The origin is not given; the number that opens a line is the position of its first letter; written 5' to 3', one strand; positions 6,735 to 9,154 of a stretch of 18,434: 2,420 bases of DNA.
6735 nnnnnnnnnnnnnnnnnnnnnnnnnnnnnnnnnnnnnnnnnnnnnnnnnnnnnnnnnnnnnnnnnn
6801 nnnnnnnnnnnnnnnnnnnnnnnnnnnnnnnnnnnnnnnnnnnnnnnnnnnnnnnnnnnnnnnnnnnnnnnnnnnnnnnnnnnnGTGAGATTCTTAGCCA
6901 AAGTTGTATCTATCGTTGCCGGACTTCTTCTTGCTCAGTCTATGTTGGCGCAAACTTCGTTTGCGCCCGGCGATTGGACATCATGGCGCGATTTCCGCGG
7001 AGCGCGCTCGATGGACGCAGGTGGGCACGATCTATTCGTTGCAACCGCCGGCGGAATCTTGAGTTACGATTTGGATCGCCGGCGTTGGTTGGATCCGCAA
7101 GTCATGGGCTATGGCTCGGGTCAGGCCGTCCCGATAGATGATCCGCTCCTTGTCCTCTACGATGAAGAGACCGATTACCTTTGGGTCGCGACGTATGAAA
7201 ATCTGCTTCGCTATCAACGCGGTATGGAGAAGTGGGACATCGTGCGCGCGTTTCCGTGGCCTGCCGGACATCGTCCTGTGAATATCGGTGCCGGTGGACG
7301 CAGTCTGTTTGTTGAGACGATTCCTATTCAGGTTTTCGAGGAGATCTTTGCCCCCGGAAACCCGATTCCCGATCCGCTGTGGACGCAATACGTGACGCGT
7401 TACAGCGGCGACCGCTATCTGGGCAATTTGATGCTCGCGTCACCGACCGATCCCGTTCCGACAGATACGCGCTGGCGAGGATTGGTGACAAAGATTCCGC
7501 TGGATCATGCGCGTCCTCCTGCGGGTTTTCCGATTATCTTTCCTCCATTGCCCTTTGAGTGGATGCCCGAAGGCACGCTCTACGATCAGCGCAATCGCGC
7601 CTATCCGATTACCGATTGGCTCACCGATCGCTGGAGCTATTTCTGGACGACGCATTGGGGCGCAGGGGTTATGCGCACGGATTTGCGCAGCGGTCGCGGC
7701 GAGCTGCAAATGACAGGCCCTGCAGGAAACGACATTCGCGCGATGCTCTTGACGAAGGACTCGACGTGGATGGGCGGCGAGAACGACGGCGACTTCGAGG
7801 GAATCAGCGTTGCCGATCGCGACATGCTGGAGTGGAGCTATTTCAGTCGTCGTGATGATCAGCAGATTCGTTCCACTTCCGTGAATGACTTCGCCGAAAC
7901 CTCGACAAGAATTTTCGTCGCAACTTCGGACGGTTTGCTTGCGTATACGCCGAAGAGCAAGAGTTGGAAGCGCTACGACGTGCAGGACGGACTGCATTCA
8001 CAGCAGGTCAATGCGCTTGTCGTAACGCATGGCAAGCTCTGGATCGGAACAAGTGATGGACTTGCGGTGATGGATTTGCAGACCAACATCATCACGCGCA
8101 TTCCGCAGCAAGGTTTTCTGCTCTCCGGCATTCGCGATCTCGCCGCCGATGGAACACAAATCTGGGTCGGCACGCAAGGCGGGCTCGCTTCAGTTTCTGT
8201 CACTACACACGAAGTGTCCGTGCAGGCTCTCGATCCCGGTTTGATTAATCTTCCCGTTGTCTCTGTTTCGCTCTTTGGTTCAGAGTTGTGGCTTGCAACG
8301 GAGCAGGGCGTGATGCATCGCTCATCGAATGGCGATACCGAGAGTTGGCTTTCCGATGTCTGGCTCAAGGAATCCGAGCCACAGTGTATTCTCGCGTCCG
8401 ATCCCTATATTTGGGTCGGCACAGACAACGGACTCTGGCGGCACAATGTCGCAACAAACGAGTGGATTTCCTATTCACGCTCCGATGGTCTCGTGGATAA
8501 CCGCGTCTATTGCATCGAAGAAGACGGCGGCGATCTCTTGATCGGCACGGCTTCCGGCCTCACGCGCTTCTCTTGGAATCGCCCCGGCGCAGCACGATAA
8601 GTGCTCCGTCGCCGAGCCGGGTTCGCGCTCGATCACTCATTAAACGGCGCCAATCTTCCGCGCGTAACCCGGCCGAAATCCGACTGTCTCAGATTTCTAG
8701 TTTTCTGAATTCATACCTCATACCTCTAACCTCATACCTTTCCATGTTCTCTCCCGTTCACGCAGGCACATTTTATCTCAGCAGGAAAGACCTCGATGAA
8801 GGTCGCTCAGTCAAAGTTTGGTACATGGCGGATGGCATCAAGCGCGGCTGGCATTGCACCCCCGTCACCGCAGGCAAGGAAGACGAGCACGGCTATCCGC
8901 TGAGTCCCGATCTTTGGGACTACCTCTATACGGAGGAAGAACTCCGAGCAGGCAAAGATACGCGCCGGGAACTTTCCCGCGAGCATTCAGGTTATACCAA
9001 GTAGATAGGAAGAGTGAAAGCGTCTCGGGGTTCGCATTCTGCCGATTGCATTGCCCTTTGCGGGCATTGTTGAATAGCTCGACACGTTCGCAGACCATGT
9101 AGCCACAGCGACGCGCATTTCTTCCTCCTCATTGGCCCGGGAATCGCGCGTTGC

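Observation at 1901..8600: A co-localised nucleoside and extracellular-DNA scavenging gene set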

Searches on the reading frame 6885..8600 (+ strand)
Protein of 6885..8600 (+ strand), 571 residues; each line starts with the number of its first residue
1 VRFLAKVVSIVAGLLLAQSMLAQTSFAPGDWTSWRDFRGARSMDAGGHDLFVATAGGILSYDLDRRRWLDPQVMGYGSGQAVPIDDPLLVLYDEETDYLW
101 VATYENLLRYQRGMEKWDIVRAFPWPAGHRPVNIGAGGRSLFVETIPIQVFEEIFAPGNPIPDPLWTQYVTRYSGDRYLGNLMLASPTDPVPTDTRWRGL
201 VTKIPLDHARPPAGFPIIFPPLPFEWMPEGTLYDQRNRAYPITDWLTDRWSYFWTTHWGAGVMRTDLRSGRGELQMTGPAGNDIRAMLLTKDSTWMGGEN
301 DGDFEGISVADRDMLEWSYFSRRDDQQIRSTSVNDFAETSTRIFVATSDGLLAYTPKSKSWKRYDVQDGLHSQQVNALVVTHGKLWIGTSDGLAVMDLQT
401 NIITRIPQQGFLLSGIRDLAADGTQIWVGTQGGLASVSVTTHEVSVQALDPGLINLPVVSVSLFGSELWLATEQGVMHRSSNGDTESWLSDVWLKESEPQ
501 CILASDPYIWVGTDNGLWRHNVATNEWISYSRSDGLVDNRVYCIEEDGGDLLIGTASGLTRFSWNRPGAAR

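Call 4: search_protein_families(library=pfam, proteins=[window:6885-8600:+], max_evalue=0.01)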
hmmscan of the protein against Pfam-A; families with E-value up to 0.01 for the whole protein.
window:6885-8600:+ (571 aa): 2 families
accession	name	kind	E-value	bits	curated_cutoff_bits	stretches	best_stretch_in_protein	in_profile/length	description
PF07494.17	Reg_prop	-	2.5e-10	39.7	20.4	0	369-390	1-23/24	Two component regulator propeller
PF21544.3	PorZ_N_b_propeller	-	0.00082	20.1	27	0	343-467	1-128/154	TSS9, PorZ, N-terminal beta-propeller domain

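Call 5: search_protein_families(library=ncbifam, proteins=[window:6885-8600:+], max_evalue=0.01)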
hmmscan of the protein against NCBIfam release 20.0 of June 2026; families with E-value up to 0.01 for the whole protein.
window:6885-8600:+ (571 aa): 2 families
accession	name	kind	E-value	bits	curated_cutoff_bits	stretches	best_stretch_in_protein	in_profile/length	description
NF052228.1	T9SS_PorZ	equivalog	2.7e-09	36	260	0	332-377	34-79/757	type IX secretion system anionic LPS delivery protein PorZ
NF045728.1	glycosyl_F510_1955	equivalog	0.0044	16.3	175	0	340-406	104-173/246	F510_1955 family glycosylhydrolase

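Call 43: find_homologous_proteins(query=window:6885-8600:+, max_evalue=1e-10)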
Query window:6885-8600:+ (571 aa): 47 proteins with E <= 1e-10 among 8000 candidates.
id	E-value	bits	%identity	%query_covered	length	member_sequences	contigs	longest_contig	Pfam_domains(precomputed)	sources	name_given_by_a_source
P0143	0.0e+0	1334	100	100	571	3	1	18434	PF07494.18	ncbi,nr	ncbi:hypothetical protein IT157_06325 [bacterium]|nr:hypothetical protein [bacterium]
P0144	1.0e-204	700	54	98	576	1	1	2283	PF07494.18,PF21544.4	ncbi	-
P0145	6.6e-203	694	54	99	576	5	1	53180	PF07494.18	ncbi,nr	ncbi:MAG: hypothetical protein IPP40_12915 [bacterium]|nr:hypothetical protein [bacterium]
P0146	2.4e-202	692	54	96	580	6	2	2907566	PF07494.18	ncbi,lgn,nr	ncbi:hypothetical protein KJZ99_10920 [bacterium]|nr:hypothetical protein [bacterium]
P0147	3.6e-202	691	53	98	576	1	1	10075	-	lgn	-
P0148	3.4e-201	688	54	98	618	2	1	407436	PF07494.18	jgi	-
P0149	9.5e-200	683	53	98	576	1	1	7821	PF07494.18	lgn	-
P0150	1.1e-198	680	52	99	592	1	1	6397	PF07494.18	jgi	-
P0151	1.6e-198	679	52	100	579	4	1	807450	PF07494.18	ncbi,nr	ncbi:MAG: hypothetical protein IPH10_05225 [bacterium]|nr:hypothetical protein [bacterium]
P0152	2.6e-197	675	52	98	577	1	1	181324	PF07494.18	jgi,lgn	-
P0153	3.6e-193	662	52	98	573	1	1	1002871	PF07494.18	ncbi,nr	ncbi:MAG: hypothetical protein IPG71_00865 [bacterium]|nr:hypothetical protein [bacterium]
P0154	8.5e-193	660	53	96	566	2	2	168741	PF07494.18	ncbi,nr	ncbi:MAG: hypothetical protein H6506_01750 [Calditrichaeota bacterium]|nr:hypothetical protein [Cald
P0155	5.9e-191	654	51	98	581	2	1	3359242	PF07494.18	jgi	jgi:hypothetical protein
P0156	1.2e-179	617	52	93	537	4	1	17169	PF07494.18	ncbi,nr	ncbi:MAG: hypothetical protein KDB65_13730 [Calditrichaeota bacterium]|nr:hypothetical protein [Cald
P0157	1.5e-179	617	51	93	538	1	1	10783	PF07494.18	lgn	-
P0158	3.3e-178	612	52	92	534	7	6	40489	PF07494.18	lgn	-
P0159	2.5e-168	580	49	96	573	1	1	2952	PF07494.18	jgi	jgi:hypothetical protein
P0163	2.4e-160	553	45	99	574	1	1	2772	PF07494.18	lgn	-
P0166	3.5e-152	526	46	98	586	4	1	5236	PF07494.18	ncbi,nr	ncbi:hypothetical protein EH220_00830 [bacterium]|nr:MAG: hypothetical protein EH220_00830 [bacteriu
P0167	7.4e-152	525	46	96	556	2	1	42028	PF07494.18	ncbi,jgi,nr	ncbi:hypothetical protein EHM69_02735 [candidate division KSB1 bacterium]|nr:MAG: hypothetical prote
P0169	1.3e-141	491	42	98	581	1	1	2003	PF07494.18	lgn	-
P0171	6.9e-131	456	41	96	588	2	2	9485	PF07494.18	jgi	jgi:ligand-binding sensor domain-containing protein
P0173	9.0e-28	115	24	94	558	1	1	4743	PF07494.18,PF21544.4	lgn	-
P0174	2.9e-23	100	25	45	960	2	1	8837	PF07495.20,PF07494.18,PF24421.2,PF02518.32,PF00512.32,PF21544.4,PF08450.19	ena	-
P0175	4.0e-19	87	31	35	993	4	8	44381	PF07495.20,PF23748.2,PF07494.18,PF07730.20,PF02518.32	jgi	jgi:ligand-binding sensor domain-containing protein/signal transduction histidine kinase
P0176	1.0e-16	79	27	34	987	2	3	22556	PF07495.20,PF23748.2,PF07494.18,PF16819.12,PF00990.27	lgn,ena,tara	tara:strand:- start:1216 stop:4179 length:2964 start_codon:yes stop_codon:yes gene_type:complete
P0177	1.7e-16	78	34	16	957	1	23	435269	PF07495.20,PF07494.18,PF00990.27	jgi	jgi:diguanylate cyclase (GGDEF)-like protein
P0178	2.4e-15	74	24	57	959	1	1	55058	PF07495.20,PF07494.18,PF00990.27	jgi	jgi:diguanylate cyclase (GGDEF)-like protein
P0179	6.8e-15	73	25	32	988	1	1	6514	PF07495.20,PF23748.2,PF07494.18,PF07730.20,PF02518.32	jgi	jgi:ligand-binding sensor domain-containing protein/signal transduction histidine kinase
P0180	4.2e-14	70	35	12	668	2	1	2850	PF07494.18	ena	-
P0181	8.9e-14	69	24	39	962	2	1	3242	PF07495.20,PF07494.18,PF00990.27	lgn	-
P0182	1.9e-13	68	28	32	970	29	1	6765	PF07495.20,PF07494.18,PF16819.12,PF00990.27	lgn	-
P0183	1.5e-12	65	26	45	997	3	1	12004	PF07495.20,PF23748.2,PF07494.18,PF22335.2,PF00990.27,PF08450.19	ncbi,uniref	ncbi:diguanylate cyclase [Pseudoalteromonas sp.]|uniref:diguanylate cyclase n=1 Tax=Pseudoalteromona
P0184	2.2e-12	65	30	23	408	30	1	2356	PF07494.18,PF18962.8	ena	-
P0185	6.9e-12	63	27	40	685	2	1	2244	PF07494.18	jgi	jgi:ligand-binding sensor domain-containing protein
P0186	2.4e-11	61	29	36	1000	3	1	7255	PF07495.20,PF07494.18,PF13581.13,PF07730.20,PF02518.32,PF08450.19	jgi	jgi:ligand-binding sensor domain-containing protein/signal transduction histidine kinase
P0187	3.0e-11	61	35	15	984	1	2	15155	PF07495.20,PF07494.18,PF07730.20,PF02518.32,PF08450.19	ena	-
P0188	7.3e-11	60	28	32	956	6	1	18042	PF07495.20,PF23748.2,PF07494.18,PF13581.13,PF07730.20,PF02518.32,PF16819.12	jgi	jgi:ligand-binding sensor domain-containing protein/signal transduction histidine kinase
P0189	8.6e-11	59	25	56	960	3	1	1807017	PF07495.20,PF07494.18,PF07730.20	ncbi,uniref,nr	ncbi:ligand-binding sensor domain-containing protein [Rhodohalobacter barkolensis]|uniref:Two compon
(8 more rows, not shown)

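Call 53: search_protein_families(library=padloc, proteins=[window:6885-8600:+], max_evalue=0.01)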
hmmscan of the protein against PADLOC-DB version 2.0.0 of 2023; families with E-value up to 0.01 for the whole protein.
window:6885-8600:+ (571 aa): 0 families

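Call 54: predict_structure(alignment_id=A3)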
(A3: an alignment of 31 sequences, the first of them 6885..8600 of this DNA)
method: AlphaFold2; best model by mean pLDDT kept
length: 571 residues; sequences in the alignment: 31
mean_pLDDT: 91.1   pTM: 0.87
mean pLDDT of the five models: 91.1, 90.1, 89.7, 88.6, 88.4
residues with pLDDT >= 90: 442; 70-90: 101; 50-70: 14; < 50: 14
segments of 3 or more residues with pLDDT < 50: 22-25, 208-213, 568-571
pLDDT, mean of each block of 10 residues (from residue 1): 84 77 54 94 94 97 93 86 94 95 96 91 93 96 97 87 92 94 89 93 65 73 91 91 91 93 94 94 96 96 91 92 90 97 97 97 97 97 97 97 93 94 95 94 93 86 94 95 93 95 94 97 93 93 93 97 67 37
secondary structure, 60 per line:
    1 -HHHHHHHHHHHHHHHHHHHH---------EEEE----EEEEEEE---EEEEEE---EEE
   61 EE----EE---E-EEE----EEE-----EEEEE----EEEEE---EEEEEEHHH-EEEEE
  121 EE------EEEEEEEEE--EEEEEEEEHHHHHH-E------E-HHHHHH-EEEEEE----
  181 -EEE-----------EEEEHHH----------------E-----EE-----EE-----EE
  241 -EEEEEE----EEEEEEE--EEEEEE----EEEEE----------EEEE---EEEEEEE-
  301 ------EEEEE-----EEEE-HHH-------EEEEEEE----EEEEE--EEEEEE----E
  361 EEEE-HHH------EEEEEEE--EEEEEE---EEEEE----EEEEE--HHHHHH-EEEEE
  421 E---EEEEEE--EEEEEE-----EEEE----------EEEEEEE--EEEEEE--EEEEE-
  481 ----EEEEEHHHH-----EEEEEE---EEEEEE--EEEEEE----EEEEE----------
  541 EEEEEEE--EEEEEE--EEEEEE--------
elements in order: H2-21 E31-34 E39-45 E49-54 E58-62 E74-76 E81-83 E89-93 E98-102 E106-111 E116-122 E129-137 E140-147 H148-153 H164-169 E171-176 E182-184 E196-199 E242-247 E252-258 E261-266 E271-275 E286-289 E293-299 E307-311 E317-320 E332-338 E343-347 E350-355 E360-364 E375-381 E384-389 E393-397 E402-406 H409-414 E416-421 E425-430 E433-438 E444-447 E458-464 E467-472 E475-479 E485-489 H490-493 E499-504 E508-513 E516-521 E526-530 E541-547 E550-555 E558-563

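Call 56: fold_search(model_id=the predicted structure, library=pdb)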
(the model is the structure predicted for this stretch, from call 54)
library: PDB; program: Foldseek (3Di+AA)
matches with E <= 10: 1801; with E <= 0.001: 1490
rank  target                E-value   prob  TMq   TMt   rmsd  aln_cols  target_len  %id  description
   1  4a2m_D                1.0e-19  1.00  0.34  0.27  16.9       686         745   15  Structure of the periplasmic domain of the heparin and heparan sulphate sensing hybrid two component system BT4663 in  (released 2012-05-02)
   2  4a2m_B                1.0e-19  1.00  0.34  0.26  17.5       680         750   15  Structure of the periplasmic domain of the heparin and heparan sulphate sensing hybrid two component system BT4663 in  (released 2012-05-02)
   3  4a2m_C                2.0e-18  1.00  0.34  0.27  17.6       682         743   14  Structure of the periplasmic domain of the heparin and heparan sulphate sensing hybrid two component system BT4663 in  (released 2012-05-02)
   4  4a2m_A                2.1e-18  1.00  0.34  0.26  17.2       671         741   15  Structure of the periplasmic domain of the heparin and heparan sulphate sensing hybrid two component system BT4663 in  (released 2012-05-02)
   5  4a2l_F                2.8e-18  1.00  0.34  0.26  17.4       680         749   15  Structure of the periplasmic domain of the heparin and heparan sulphate sensing hybrid two component system BT4663 in  (released 2012-05-02)
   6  4a2l_C                4.1e-18  1.00  0.35  0.27  16.7       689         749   14  Structure of the periplasmic domain of the heparin and heparan sulphate sensing hybrid two component system BT4663 in  (released 2012-05-02)
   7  4a2l_E                7.9e-18  1.00  0.44  0.34  19.0       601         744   13  Structure of the periplasmic domain of the heparin and heparan sulphate sensing hybrid two component system BT4663 in  (released 2012-05-02)
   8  3ott_B                8.7e-18  1.00  0.45  0.35  17.1       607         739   15  Crystal Structure of the extracellular domain of the putative one component system BT4673 from B. thetaiotaomicron (released 2011-08-10)
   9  4a2l_B                8.7e-18  1.00  0.31  0.24  18.0       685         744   15  Structure of the periplasmic domain of the heparin and heparan sulphate sensing hybrid two component system BT4663 in  (released 2012-05-02)
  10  4a2l_D                1.2e-17  1.00  0.45  0.35  19.0       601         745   14  Structure of the periplasmic domain of the heparin and heparan sulphate sensing hybrid two component system BT4663 in  (released 2012-05-02)
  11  4a2l_A                1.8e-17  1.00  0.34  0.27  17.0       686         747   15  Structure of the periplasmic domain of the heparin and heparan sulphate sensing hybrid two component system BT4663 in  (released 2012-05-02)
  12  3va6_B                2.1e-17  1.00  0.44  0.35  17.4       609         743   15  Crystal Structure of the extracellular domain of the putative hybrid two component system BT4673 from B. thetaiotaomic (released 2012-06-13)
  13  3v9f_A                9.8e-17  1.00  0.41  0.32  17.4       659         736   15  Crystal Structure of the extracellular domain of the putative hybrid two component system BT3049 from B. thetaiotaomic (released 2012-03-14)
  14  3ott_A                1.6e-16  1.00  0.42  0.33  17.9       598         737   15  Crystal Structure of the extracellular domain of the putative one component system BT4673 from B. thetaiotaomicron (released 2011-08-10)
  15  3va6_A                2.8e-16  1.00  0.43  0.33  18.0       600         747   16  Crystal Structure of the extracellular domain of the putative hybrid two component system BT4673 from B. thetaiotaomic (released 2012-06-13)
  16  5m11                  1.1e-14  1.00  0.57  0.45  10.4       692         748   12  Structural and functional probing of PorZ, an essential bacterial surface component of the type-IX secretion system of h (released 2016-11-09)
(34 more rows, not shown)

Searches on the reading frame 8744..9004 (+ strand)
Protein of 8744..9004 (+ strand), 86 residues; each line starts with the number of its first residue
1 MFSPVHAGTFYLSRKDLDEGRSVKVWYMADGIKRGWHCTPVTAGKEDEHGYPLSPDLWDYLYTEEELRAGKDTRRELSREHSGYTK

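Call 34: search_protein_families(library=pfam, proteins=[window:8744-9004:+], max_evalue=1)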
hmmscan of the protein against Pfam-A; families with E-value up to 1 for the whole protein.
window:8744-9004:+ (86 aa): 0 families

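Call 53: search_protein_families(library=padloc, proteins=[window:8744-9004:+], max_evalue=0.01)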
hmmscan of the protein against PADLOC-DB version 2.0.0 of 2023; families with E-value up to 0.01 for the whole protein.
window:8744-9004:+ (86 aa): 0 families
